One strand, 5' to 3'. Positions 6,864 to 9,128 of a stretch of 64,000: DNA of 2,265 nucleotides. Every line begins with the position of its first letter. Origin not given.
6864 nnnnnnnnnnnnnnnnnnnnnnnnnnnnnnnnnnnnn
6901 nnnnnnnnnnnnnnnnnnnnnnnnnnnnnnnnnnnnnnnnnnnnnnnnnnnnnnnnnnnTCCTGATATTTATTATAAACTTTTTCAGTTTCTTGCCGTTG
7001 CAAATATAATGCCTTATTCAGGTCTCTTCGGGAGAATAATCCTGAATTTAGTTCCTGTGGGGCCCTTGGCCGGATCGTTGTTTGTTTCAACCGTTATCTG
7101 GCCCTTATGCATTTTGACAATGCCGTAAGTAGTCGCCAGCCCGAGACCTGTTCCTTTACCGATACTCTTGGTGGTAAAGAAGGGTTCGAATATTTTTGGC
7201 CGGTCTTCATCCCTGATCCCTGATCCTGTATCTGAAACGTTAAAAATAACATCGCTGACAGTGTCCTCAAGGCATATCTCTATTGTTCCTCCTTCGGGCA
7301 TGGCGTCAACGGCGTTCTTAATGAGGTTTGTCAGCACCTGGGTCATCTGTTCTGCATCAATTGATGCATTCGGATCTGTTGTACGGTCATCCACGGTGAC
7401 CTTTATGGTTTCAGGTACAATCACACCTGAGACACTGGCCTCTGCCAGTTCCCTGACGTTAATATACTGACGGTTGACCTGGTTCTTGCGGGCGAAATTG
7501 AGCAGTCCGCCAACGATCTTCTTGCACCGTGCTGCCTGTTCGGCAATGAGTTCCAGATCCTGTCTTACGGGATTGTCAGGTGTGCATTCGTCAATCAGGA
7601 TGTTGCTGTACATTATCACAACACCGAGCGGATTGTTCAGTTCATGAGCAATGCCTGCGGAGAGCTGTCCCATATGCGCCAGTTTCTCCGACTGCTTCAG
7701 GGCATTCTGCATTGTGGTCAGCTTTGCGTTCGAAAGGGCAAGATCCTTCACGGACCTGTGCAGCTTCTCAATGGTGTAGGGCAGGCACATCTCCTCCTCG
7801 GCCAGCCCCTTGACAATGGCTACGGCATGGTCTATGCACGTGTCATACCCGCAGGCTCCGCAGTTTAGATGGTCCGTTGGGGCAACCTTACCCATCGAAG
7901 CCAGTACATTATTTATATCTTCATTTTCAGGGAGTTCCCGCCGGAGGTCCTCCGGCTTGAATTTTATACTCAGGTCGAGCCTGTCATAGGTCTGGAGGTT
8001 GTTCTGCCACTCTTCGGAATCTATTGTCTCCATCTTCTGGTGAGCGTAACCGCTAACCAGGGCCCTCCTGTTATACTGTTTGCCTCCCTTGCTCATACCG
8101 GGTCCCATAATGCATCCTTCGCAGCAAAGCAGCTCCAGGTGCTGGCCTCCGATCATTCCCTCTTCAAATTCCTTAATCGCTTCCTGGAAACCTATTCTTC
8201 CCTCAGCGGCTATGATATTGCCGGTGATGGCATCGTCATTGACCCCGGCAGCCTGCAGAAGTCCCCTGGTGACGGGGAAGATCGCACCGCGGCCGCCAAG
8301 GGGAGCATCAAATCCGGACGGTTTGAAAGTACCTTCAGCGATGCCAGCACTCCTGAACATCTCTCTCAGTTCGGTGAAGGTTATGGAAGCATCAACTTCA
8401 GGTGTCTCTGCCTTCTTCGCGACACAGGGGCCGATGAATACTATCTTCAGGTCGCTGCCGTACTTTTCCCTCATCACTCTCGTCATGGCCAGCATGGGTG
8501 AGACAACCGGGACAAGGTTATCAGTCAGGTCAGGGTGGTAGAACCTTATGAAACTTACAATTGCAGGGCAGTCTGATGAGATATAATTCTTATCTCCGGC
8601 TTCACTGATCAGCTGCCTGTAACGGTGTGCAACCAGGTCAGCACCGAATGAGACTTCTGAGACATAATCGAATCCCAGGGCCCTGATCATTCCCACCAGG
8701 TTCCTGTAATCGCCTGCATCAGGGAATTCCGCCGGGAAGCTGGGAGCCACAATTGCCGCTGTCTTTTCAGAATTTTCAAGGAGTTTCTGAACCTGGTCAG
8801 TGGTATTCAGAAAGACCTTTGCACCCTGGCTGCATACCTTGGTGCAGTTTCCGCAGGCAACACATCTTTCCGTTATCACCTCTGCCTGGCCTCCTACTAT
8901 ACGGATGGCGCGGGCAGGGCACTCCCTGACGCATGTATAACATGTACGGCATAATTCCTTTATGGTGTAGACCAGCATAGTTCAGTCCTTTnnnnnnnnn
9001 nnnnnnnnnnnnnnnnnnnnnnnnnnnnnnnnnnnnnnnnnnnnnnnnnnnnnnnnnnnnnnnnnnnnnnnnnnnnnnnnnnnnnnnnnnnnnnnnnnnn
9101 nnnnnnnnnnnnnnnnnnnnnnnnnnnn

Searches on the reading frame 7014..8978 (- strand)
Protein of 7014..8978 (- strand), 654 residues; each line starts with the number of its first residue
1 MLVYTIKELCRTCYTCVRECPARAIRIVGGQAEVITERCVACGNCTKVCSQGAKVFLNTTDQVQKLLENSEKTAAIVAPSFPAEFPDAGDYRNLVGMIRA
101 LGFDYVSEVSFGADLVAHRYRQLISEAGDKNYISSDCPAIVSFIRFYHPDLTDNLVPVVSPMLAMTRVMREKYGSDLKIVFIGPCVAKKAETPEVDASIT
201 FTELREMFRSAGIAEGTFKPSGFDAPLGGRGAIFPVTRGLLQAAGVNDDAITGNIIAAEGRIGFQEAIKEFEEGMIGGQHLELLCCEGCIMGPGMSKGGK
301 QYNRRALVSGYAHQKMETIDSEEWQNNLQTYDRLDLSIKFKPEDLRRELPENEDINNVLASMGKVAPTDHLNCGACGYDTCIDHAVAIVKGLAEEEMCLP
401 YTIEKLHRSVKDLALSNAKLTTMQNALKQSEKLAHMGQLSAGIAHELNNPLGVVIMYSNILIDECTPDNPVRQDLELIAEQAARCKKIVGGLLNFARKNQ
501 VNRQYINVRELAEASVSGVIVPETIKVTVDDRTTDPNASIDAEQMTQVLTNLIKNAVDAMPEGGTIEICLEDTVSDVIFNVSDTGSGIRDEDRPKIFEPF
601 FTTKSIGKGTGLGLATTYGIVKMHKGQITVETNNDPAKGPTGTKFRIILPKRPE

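Call 3: search_protein_families(library=pfam, proteins=[window:7014-8978:-])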
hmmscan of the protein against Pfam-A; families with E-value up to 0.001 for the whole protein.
window:7014-8978:- (654 aa): 10 families
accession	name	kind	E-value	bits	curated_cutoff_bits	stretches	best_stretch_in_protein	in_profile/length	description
PF02906.19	Fe_hyd_lg_C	-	5.1e-42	144.6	22.1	1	72-293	2-245/245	Iron only hydrogenase large subunit, C-terminal domain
PF02518.31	HATPase_c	-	2.1e-25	89.8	26.4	1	541-652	2-110/111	Histidine kinase-, DNA gyrase B-, and HSP90-like ATPase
PF00512.31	HisKA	-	4.7e-13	49.4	26.9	1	436-499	2-64/66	His Kinase A (phospho-acceptor) domain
PF04060.18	FeS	-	1.3e-08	34.8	23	1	371-400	4-33/33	Putative Fe-S cluster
PF13237.11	Fer4_10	-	3.5e-07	30.5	25.5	1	4-49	3-52/53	4Fe-4S dicluster domain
PF00037.32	Fer4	-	1.6e-06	28.1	21.1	1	33-53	2-22/24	4Fe-4S binding domain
PF13187.11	Fer4_9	-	4.2e-06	27.1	27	1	10-53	2-51/52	4Fe-4S dicluster domain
PF14501.12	HATPase_c_5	-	2.1e-05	24.8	22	1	543-635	4-93/102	GHKL domain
PF12838.12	Fer4_7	-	3.5e-05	24.6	27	1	10-53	2-52/52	4Fe-4S dicluster domain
PF12837.12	Fer4_6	-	0.00032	20.9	25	0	7-25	6-24/24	4Fe-4S binding domain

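Call 20: search_protein_families(library=ncbifam, proteins=[window:7014-8978:-], max_evalue=0.00001)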
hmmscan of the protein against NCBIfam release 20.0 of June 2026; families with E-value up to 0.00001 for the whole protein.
window:7014-8978:- (654 aa): 92 families (the best 25 are shown)
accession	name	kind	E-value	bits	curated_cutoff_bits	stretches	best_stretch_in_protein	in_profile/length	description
NF008468.0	PRK11360.1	equivalog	4.8e-54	183.8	646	1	421-653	381-610/616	two-component system sensor histidine kinase AtoS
NF010411.0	PRK13837.1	equivalog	5.6e-49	166.9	647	1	421-652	435-676/828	two-component system VirA-like sensor kinase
TIGR04105.1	FeFe_hydrog_B1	subfamily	1.4e-47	162.4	450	2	62-295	213-458/462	monomeric [FeFe] hydrogenase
NF046020.1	HisKinCckABruc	equivalog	5e-46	157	1000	1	422-651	466-707/868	cell cycle histidine kinase CckA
NF007688.0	PRK10364.1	equivalog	5.9e-45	153.9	479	1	419-651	226-451/460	two-component system sensor histidine kinase ZraS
NF046026.1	HisKinCckACaul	equivalog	4.7e-40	137.4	1000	1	422-651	288-532/678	cell cycle histidine kinase CckA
NF052574.1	HisKinEspCMyxo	equivalog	2.6e-35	121.8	1200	1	422-651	403-637/785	serine histidine kinase EspC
NF010076.0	PRK13557.1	subfamily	3.8e-34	118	631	1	423-650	150-393/540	histidine kinase famiy protein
NF038348.1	T2SS_HK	subfamily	3.8e-34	118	450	2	480-652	406-574/574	histidine kinase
NF047466.1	hybrid_RR_LvrB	exception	4.7e-31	108.3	500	1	423-634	139-364/377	hybrid histidine kinase/response regulator LvrB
NF047497.1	HK_LIC_12097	equivalog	2e-30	105.7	500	1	431-650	145-365/367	LIC_12097 family sensor histidine kinase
NF046044.1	PnpS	equivalog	7.1e-30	104.3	400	1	441-650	175-390/390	two-component system histidine kinase PnpS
NF041777.1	sens_FixL_Rhizob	equivalog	7.2e-30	104.1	850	1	414-651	240-481/485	sensor protein FixL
NF052573.1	HisKinEspAMyxo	equivalog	1.9e-29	102.3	1400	1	422-647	370-607/755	serine histidine kinase EspA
NF033092.0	HK_WalK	equivalog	6.8e-29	100.9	725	1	438-650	374-593/594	cell wall metabolism sensor histidine kinase WalK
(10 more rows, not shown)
